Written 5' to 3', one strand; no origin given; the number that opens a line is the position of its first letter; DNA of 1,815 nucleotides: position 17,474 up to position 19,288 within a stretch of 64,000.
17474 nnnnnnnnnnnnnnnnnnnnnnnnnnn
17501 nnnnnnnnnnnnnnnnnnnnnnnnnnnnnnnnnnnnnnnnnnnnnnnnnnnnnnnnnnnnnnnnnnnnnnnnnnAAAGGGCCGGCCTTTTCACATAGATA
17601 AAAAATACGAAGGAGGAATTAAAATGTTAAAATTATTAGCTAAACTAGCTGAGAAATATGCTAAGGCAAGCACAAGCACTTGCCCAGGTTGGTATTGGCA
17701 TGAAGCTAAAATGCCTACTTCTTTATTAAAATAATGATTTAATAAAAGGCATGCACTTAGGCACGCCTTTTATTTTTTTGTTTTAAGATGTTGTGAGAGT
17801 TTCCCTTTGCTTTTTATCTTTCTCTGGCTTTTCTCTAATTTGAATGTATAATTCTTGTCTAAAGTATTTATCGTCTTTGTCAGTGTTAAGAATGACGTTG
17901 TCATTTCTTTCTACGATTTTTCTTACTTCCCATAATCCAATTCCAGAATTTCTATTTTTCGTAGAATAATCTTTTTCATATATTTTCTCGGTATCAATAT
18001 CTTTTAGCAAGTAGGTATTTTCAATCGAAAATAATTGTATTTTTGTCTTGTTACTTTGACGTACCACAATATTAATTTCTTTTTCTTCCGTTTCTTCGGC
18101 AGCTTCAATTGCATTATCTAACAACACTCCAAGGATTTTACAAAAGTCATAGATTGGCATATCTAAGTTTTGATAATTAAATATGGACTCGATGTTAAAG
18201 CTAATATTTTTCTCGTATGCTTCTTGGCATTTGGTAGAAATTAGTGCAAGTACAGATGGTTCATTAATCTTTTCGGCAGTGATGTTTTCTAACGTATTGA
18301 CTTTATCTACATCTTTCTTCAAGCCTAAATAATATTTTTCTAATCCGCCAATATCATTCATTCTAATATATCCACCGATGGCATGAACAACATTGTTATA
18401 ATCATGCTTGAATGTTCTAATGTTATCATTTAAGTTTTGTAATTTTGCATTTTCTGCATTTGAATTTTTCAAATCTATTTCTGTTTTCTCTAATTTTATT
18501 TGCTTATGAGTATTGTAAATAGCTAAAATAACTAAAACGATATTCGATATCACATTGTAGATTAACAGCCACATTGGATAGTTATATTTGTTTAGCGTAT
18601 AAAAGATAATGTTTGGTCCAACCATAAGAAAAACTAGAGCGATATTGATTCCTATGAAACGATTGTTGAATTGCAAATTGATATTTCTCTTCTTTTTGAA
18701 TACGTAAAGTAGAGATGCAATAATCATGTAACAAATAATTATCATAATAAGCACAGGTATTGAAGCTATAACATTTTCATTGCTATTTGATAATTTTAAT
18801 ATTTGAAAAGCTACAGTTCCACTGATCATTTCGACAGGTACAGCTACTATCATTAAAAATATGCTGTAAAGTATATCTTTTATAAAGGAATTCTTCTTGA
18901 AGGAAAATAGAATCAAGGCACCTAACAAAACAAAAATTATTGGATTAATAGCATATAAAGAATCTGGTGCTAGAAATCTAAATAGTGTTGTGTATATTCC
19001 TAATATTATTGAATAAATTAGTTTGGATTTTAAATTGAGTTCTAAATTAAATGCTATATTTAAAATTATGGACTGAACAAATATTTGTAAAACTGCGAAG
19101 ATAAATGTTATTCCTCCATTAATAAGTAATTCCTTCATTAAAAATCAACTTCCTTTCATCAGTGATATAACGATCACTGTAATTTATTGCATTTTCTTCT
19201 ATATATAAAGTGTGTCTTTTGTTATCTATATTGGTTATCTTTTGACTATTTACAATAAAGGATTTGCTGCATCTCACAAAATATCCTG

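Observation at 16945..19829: agr-type quorum-sensing locus with an unannotated AgrD candidate and convergent LytTR two-component pair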

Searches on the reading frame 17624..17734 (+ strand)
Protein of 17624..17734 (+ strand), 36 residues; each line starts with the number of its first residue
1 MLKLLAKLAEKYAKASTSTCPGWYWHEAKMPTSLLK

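Call 3: search_protein_families(library=pfam, proteins=[window:17624-17734:+], max_evalue=10)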
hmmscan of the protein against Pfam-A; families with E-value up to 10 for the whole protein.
window:17624-17734:+ (36 aa): 0 families

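Call 4: search_protein_families(library=ncbifam, proteins=[window:17624-17734:+], max_evalue=10)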
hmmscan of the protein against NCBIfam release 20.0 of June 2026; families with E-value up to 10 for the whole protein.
window:17624-17734:+ (36 aa): 1 family
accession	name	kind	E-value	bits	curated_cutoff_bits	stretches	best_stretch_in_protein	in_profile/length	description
TIGR04223.1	quorum_AgrD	subfamily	6.7e-08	32.5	19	1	1-36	3-38/38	AgrD family cyclic lactone autoinducer peptide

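Call 14: search_protein_representatives(protein=window:17624-17731:+)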
Query: 36 residues. Proteins with E-value up to 0.001 (for the whole library): 10; up to 1e-10: 0; up to 1e-30: 0. The best 10 are listed.
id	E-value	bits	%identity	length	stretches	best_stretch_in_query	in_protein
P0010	4.9e-06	41.3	61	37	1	1-36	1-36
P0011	4.1e-05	38.5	61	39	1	1-36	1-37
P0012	4.2e-05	38.4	61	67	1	1-36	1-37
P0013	8.0e-05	37.6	69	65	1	1-36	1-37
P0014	8.2e-05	37.5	64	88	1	1-36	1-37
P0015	4.5e-04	35.3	51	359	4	17-27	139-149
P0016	5.1e-04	35.1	61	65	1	1-36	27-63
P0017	7.2e-04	34.7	58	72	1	1-36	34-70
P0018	8.1e-04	34.5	43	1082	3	7-33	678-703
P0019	9.9e-04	34.3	56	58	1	1-36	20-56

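Call 27: find_homologous_proteins(query=A2, max_evalue=1)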
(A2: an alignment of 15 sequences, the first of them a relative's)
Query A2 (15 sequences) (65 aa, profile of the alignment): 3512 proteins with E <= 1 among 3727 candidates; the best 120 are listed.
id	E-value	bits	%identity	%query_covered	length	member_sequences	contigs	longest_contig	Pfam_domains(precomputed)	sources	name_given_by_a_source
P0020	2.7e-22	96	79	60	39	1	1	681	-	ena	-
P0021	3.9e-22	96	82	60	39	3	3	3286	-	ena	-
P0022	4.0e-22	96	82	60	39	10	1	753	-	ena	-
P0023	4.5e-22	95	87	60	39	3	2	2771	-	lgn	-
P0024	5.8e-22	95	92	60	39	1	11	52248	-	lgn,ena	-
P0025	5.9e-22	95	90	60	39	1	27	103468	-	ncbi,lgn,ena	-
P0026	6.0e-22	95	90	60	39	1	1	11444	-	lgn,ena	-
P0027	6.7e-22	95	92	60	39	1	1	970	-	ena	-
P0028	6.7e-22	95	90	60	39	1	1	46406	-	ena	-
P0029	6.8e-22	95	97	60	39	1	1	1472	-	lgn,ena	-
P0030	7.0e-22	95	95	60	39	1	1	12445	-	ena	-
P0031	7.4e-22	95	85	60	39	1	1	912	-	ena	-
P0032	8.1e-22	95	90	60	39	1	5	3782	-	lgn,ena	-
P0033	8.2e-22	95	85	60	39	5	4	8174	-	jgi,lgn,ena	jgi:cyclic lactone autoinducer peptide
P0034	8.4e-22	95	87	60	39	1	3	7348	-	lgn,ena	-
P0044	1.3e-21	94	87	60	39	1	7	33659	-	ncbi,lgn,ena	-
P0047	1.5e-21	94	87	60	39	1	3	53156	-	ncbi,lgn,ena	-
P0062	1.9e-21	93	87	60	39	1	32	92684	-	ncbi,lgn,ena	-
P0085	3.0e-21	93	87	60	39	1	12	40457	-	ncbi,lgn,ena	-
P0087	3.1e-21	93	85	60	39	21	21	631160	-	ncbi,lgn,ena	-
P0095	3.3e-21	93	87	60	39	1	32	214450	-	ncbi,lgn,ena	-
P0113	4.1e-21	92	87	60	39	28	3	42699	-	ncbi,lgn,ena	-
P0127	4.8e-21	92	87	60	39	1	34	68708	-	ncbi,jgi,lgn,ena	-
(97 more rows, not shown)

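Call 33: find_encoding_contigs(protein=P0002, flank=6000, max_places=4)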
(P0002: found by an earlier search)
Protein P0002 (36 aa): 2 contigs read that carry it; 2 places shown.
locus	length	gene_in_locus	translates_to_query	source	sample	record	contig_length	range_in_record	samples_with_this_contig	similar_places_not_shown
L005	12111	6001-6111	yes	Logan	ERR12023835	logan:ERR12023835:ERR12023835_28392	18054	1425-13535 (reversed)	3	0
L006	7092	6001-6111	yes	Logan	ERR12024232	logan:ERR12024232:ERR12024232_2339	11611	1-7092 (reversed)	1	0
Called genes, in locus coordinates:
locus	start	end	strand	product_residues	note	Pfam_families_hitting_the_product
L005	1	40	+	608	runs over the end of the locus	PF19864:Radical_SAM_N2, PF02310:B12-binding (faint), PF04055:Radical_SAM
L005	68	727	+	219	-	PF10105:DUF2344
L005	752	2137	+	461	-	PF00919:UPF0004, PF04055:Radical_SAM, PF01938:TRAM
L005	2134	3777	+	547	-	PF00485:PRK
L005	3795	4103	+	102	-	PF12647:RNHCP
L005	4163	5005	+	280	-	PF27120:YybI_C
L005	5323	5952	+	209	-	PF04647:AgrB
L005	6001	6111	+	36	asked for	-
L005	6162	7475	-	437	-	PF14689:SPOB_a (weak), PF14501:HATPase_c_5, PF02518:HATPase_c (faint)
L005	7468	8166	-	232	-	PF00072:Response_reg, PF04397:LytTR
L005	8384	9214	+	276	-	PF01522:Polysacc_deac_1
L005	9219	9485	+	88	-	PF07873:YabP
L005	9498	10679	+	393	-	PF06898:YqfD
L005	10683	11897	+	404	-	-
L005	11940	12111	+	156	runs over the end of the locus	PF02130:YbeY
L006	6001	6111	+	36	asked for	-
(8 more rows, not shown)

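Call 34: find_encoding_contigs(protein=P0003, flank=6000, max_places=3)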
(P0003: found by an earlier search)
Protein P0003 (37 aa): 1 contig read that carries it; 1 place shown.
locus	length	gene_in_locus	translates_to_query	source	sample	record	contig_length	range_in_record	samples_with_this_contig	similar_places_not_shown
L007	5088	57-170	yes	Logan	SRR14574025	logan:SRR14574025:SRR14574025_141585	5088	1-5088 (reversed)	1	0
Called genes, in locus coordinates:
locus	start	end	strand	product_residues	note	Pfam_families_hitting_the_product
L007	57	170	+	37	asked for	-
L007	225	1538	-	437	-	PF14689:SPOB_a, PF14501:HATPase_c_5, PF02518:HATPase_c (faint)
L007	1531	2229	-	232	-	PF00072:Response_reg, PF04397:LytTR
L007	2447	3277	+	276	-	PF01522:Polysacc_deac_1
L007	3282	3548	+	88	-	PF07873:YabP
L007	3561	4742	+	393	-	PF06898:YqfD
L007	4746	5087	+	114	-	?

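Call 35: find_encoding_contigs(protein=P0001, flank=3000, max_places=4)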
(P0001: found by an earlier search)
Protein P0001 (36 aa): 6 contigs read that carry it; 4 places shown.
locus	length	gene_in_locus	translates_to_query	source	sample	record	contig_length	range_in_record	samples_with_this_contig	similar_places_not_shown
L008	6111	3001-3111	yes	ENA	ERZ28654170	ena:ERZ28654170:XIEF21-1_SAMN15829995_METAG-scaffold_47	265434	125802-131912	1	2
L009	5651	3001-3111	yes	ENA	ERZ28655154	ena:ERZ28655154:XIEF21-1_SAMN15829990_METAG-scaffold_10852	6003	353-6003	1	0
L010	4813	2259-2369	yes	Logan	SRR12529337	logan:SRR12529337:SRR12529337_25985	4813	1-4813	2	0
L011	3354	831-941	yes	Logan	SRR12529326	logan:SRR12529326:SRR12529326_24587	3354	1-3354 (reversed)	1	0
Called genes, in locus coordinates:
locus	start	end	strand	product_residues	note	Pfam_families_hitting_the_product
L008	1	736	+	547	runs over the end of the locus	PF00485:PRK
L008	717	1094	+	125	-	PF12647:RNHCP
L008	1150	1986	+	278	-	PF13517:FG-GAP_3 (faint), PF27120:YybI_C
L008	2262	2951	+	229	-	PF04647:AgrB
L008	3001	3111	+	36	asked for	-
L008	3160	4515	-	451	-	PF14501:HATPase_c_5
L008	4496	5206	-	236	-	PF00072:Response_reg, PF04397:LytTR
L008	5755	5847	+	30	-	-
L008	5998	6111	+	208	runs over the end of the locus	PF12784:PDDEXK_2, PF27070:HTH_Rpn_C (weak)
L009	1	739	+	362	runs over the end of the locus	?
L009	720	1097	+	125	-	PF12647:RNHCP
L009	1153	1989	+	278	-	PF13517:FG-GAP_3 (faint), PF27120:YybI_C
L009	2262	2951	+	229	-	PF04647:AgrB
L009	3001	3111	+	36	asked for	-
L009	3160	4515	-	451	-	PF14501:HATPase_c_5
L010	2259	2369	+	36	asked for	-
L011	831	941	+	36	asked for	-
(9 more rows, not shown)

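Call 47: list_cluster_members(proteins=[P0025, P0044, P0047, P0062, P0085, P0087, P0095, P0113, P0127, P0010])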
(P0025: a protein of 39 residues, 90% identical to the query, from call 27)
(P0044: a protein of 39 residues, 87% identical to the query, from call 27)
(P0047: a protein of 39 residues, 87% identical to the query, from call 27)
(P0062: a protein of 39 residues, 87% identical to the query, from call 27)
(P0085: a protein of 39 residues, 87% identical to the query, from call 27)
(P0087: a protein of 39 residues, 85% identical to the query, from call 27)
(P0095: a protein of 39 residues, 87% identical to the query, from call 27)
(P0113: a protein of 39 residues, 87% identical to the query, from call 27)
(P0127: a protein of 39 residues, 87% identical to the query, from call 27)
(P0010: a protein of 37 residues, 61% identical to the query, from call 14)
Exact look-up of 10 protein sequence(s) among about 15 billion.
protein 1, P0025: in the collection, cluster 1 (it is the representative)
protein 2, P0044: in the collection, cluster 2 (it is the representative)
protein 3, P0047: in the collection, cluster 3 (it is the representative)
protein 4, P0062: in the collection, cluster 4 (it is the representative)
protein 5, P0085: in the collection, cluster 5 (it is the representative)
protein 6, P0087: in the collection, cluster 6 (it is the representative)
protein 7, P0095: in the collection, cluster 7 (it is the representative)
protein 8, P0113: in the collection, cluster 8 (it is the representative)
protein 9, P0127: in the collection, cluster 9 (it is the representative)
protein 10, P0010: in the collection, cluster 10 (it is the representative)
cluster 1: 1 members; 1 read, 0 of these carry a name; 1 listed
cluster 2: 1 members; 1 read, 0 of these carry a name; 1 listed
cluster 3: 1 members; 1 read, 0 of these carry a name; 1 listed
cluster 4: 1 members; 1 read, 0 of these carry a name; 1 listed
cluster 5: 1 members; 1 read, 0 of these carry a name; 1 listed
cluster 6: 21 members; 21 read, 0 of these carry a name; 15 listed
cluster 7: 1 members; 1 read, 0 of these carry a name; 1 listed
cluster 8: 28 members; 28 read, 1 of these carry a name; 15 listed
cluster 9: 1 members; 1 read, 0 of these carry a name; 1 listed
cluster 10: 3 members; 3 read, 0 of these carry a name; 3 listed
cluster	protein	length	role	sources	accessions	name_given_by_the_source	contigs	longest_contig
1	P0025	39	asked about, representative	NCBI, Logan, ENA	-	-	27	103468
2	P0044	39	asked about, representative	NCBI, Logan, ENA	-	-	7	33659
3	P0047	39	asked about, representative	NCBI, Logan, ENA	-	-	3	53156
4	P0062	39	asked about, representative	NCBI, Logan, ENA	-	-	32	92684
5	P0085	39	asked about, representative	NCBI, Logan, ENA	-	-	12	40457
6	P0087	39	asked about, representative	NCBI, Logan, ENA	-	-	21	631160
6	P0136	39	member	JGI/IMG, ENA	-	-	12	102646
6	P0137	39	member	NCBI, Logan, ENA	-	-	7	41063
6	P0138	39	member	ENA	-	-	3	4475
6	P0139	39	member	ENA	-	-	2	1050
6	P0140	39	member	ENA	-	-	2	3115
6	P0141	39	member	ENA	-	-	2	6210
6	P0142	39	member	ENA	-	-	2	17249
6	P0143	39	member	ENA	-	-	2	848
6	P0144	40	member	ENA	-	-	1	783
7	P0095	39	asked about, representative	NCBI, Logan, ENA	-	-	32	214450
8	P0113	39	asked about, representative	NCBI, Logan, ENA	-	-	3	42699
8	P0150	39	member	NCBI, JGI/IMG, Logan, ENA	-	cyclic lactone autoinducer peptide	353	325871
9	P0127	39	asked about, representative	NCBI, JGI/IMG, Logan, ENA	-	-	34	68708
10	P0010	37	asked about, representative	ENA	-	-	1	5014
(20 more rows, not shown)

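Call 48: find_encoding_contigs(protein=P0150, flank=4000, max_places=5)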
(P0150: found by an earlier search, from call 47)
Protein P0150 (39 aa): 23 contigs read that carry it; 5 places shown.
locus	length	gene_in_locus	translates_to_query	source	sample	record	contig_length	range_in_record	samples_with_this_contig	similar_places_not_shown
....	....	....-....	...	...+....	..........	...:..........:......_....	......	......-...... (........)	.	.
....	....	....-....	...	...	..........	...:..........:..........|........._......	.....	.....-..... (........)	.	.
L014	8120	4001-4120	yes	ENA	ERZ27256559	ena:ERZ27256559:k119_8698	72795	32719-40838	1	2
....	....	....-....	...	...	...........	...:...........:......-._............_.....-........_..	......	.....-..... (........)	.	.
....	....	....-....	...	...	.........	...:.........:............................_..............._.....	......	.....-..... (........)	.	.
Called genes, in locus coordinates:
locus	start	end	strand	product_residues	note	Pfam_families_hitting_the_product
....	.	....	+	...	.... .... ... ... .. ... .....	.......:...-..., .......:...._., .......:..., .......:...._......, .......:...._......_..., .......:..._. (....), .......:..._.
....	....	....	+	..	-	-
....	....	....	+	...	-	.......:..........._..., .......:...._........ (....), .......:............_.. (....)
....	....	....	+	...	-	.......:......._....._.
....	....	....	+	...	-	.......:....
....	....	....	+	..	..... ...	-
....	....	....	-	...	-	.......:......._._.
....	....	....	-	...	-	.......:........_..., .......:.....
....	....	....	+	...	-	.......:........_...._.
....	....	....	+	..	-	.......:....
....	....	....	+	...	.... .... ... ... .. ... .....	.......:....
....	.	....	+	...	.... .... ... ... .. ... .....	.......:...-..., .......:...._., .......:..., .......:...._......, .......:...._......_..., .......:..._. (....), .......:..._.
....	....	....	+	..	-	-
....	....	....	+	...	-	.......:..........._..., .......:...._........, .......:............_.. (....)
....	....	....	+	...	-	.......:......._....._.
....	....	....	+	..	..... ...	-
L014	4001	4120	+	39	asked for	-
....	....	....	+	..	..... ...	-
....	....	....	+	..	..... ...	-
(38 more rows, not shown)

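Call 54: search_protein_families(library=ncbifam, alignment_id=A1, max_evalue=0.001)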
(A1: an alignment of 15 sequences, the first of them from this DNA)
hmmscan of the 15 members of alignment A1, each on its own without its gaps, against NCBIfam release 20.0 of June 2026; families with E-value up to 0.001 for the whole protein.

A. member 1, seq(36 aa): 1 family
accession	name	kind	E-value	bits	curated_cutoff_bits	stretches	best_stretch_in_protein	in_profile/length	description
TIGR04223.1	quorum_AgrD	subfamily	6.7e-08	32.5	19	1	1-36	3-38/38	AgrD family cyclic lactone autoinducer peptide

B. families by the number of members that match (of 15 scanned): 1 family
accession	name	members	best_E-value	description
TIGR04223.1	quorum_AgrD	15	2.1e-08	AgrD family cyclic lactone autoinducer peptide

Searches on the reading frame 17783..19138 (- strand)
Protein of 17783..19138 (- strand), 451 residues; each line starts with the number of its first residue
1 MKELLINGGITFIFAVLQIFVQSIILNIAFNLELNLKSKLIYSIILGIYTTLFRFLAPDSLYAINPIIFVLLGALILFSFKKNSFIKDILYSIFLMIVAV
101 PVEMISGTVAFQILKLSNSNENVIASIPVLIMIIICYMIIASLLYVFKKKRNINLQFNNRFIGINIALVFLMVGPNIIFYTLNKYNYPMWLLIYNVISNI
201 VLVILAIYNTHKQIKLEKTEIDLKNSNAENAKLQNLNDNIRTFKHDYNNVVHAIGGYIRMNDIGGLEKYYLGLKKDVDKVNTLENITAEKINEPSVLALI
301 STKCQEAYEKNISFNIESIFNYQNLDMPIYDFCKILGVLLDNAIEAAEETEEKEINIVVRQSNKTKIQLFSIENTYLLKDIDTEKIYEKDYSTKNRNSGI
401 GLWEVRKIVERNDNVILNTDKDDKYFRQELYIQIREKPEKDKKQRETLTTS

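Call 3: search_protein_families(library=pfam, proteins=[window:17783-19138:-], max_evalue=10)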
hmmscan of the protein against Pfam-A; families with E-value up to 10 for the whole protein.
window:17783-19138:- (451 aa): 5 families
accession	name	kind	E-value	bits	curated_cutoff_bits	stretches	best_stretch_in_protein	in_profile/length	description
PF14501.12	HATPase_c_5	-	4.3e-17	62.3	22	1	329-433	3-102/102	GHKL domain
PF14689.11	SPOB_a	-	0.00014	21.9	28.1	1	228-268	4-44/62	Sensor_kinase_SpoOB-type, alpha-helical domain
PF02518.31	HATPase_c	-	0.00065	20.6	26.4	1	334-414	8-90/111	Histidine kinase-, DNA gyrase B-, and HSP90-like ATPase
PF05961.16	Chordopox_A13L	-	0.029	15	24.1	1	129-152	4-28/69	Chordopoxvirus A13L protein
PF19451.5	DUF5989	-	3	8.4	27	1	48-94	3-49/49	Family of unknown function (DUF5989)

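Call 4: search_protein_families(library=ncbifam, proteins=[window:17783-19138:-], max_evalue=10)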
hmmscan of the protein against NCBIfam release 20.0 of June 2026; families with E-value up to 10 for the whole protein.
window:17783-19138:- (451 aa): 8 families
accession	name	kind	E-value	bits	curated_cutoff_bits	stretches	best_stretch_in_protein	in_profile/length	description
NF046015.1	HisKinAgrCStaph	equivalog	7.9e-37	127.4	500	1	15-429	2-413/414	quorum-sensing sensor histidine kinase AgrC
NF008298.1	PRK11086.1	subfamily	1e-18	67.1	520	1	232-427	325-518/529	DcuS/MalK family sensor histidine kinase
NF038334.1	malate_HK_MalK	exception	1.7e-11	43.5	800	1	235-423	328-515/533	malate sensor histidine kinase MalK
NF011627.0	PRK15053.1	equivalog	3.4e-11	42.4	656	1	222-432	324-537/552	sensor histidine kinase DpiB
NF007688.0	PRK10364.1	equivalog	0.00046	19.1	479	1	306-424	326-441/460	two-component system sensor histidine kinase ZraS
NF041777.1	sens_FixL_Rhizob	equivalog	0.0037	16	850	1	333-412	380-459/485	sensor protein FixL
TIGR01167.1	LPXTG_anchor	domain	0.027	15.2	15.9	1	129-152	12-33/34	LPXTG cell wall anchor domain-containing protein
NF043039.1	HgcAB_like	equivalog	4.9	6.6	285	1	100-237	164-299/350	HgcAB-like fusion protein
